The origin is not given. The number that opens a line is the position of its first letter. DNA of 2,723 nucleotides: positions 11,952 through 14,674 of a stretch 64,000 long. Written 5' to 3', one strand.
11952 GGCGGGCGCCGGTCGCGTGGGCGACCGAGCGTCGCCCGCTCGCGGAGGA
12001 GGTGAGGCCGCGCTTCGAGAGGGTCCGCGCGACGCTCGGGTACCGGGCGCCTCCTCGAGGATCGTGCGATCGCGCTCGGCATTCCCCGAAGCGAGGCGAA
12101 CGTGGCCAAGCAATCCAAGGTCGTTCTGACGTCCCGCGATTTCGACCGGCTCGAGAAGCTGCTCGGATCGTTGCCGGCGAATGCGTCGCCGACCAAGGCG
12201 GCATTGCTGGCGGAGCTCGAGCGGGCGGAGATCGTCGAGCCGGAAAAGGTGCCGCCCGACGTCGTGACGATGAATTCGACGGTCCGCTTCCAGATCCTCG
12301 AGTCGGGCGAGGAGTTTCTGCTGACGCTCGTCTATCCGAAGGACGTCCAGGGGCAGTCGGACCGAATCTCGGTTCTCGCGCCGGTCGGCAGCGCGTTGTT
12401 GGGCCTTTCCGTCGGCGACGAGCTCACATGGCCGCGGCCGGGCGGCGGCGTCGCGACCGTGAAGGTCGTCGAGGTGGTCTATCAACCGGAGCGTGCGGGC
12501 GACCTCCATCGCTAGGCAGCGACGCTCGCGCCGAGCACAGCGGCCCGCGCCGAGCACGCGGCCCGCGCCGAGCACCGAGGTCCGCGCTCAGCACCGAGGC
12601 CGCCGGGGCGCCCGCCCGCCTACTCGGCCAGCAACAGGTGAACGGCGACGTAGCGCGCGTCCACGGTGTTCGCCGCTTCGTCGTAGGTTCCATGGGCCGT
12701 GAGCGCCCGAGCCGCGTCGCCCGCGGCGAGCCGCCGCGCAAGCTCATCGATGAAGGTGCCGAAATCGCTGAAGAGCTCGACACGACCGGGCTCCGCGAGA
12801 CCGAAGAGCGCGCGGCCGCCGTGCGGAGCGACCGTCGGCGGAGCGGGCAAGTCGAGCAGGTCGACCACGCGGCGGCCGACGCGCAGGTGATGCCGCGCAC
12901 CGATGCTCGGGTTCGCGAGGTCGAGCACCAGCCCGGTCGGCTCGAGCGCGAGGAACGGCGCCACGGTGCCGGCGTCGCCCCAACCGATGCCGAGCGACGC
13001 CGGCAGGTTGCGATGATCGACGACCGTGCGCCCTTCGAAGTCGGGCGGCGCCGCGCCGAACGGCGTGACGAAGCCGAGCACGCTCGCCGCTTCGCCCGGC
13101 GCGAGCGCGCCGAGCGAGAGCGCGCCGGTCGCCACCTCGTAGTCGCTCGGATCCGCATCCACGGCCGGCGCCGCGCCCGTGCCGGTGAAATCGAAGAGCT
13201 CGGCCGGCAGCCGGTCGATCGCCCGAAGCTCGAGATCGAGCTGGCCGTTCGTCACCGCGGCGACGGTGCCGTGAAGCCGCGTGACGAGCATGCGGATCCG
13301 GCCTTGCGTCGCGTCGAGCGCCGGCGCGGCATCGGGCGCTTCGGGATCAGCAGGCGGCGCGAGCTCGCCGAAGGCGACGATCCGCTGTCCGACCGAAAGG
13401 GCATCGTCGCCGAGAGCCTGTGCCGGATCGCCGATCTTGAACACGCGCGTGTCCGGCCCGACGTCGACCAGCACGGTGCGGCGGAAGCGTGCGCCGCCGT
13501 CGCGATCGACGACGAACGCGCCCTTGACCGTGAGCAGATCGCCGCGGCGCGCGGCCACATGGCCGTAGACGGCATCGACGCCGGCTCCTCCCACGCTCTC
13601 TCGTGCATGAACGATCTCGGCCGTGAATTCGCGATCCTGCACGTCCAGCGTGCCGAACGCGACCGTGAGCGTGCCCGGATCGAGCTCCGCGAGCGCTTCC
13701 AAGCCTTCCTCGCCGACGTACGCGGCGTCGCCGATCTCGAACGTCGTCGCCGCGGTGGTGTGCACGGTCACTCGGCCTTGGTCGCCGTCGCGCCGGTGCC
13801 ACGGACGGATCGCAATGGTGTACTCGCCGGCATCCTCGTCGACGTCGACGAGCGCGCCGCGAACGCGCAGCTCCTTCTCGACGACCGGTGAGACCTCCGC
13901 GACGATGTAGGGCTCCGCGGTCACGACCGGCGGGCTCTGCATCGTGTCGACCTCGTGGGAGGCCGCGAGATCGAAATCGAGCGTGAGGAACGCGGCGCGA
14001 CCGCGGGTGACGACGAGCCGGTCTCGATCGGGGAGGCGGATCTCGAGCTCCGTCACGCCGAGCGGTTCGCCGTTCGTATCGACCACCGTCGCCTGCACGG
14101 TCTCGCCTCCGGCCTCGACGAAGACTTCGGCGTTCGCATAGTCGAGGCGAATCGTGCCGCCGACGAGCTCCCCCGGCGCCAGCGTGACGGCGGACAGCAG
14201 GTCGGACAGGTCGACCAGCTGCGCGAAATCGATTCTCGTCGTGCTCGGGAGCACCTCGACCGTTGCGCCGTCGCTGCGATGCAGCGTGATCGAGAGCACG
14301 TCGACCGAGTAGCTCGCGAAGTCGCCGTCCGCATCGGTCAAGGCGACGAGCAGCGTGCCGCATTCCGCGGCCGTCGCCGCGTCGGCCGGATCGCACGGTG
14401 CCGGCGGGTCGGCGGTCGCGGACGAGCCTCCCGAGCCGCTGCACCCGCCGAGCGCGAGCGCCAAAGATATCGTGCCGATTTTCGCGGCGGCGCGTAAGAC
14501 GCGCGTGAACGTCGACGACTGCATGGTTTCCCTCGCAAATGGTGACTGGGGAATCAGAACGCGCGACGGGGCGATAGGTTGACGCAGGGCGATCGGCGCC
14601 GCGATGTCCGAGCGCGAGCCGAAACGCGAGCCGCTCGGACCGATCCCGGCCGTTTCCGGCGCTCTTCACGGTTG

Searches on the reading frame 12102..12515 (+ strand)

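Call 6: search_protein_families(library=pfam, proteins=[window:12102-12515:+], max_evalue=0.01)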
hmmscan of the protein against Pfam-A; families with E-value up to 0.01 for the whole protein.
window:12102-12515:+ (137 aa): 2 families
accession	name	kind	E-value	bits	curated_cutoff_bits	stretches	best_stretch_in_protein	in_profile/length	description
PF01272.25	GreA_GreB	-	1.3e-21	76.7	26.9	1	51-126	2-76/77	Transcription elongation factor, GreA/GreB, C-term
PF14760.11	Rnk_N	-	3.9e-13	50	23.7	1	6-45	2-41/41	Rnk N-terminus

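Call 7: search_protein_families(library=ncbifam, proteins=[window:12102-12515:+], max_evalue=0.01)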
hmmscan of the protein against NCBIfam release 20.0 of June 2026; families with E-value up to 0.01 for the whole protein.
window:12102-12515:+ (137 aa): 11 families
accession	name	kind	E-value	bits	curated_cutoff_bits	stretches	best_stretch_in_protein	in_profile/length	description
NF004396.0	PRK05753.1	equivalog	2.3e-46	157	109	1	2-137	2-137/137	nucleoside diphosphate kinase regulator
TIGR01462.1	greA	subfamily_domain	4.1e-14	52.9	139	1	34-125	60-150/151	transcription elongation factor GreA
NF001263.0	PRK00226.1-4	equivalog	8.1e-13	48.6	145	1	37-126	70-158/160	transcription elongation factor GreA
NF001261.0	PRK00226.1-2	equivalog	1.7e-10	41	167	1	37-127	67-156/157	transcription elongation factor GreA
NF002506.1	PRK01885.1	equivalog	1.2e-09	38.1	188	1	37-128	66-155/156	transcription elongation factor GreB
NF001264.0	PRK00226.1-5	equivalog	5.1e-07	29.6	180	1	37-127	67-157/158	transcription elongation factor GreA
NF001260.0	PRK00226.1-1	equivalog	4.5e-06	26.4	234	1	37-125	69-156/160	transcription elongation factor GreA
TIGR01461.1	greB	equivalog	8.7e-06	25.5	171.05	1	37-128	66-155/156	transcription elongation factor GreB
NF011309.0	PRK14720.1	equivalog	4.2e-05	21.9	714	1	35-109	811-885/906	transcription elongation factor GreA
NF001262.0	PRK00226.1-3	equivalog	0.00024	20.9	161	1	55-125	86-159/165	transcription elongation factor GreA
NF004548.0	PRK05892.1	equivalog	0.00061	19.7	126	1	59-125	89-154/158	nucleoside diphosphate kinase regulator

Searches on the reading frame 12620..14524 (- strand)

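Call 52: search_protein_families(library=pfam, proteins=[window:12620-14524:-], max_evalue=0.001)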
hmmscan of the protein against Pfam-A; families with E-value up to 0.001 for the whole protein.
window:12620-14524:- (634 aa): 1 family
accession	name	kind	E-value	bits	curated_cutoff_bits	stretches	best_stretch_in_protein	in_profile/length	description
PF14321.11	DUF4382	-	1e-05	26.2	25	1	56-191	2-124/136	Domain of unknown function (DUF4382)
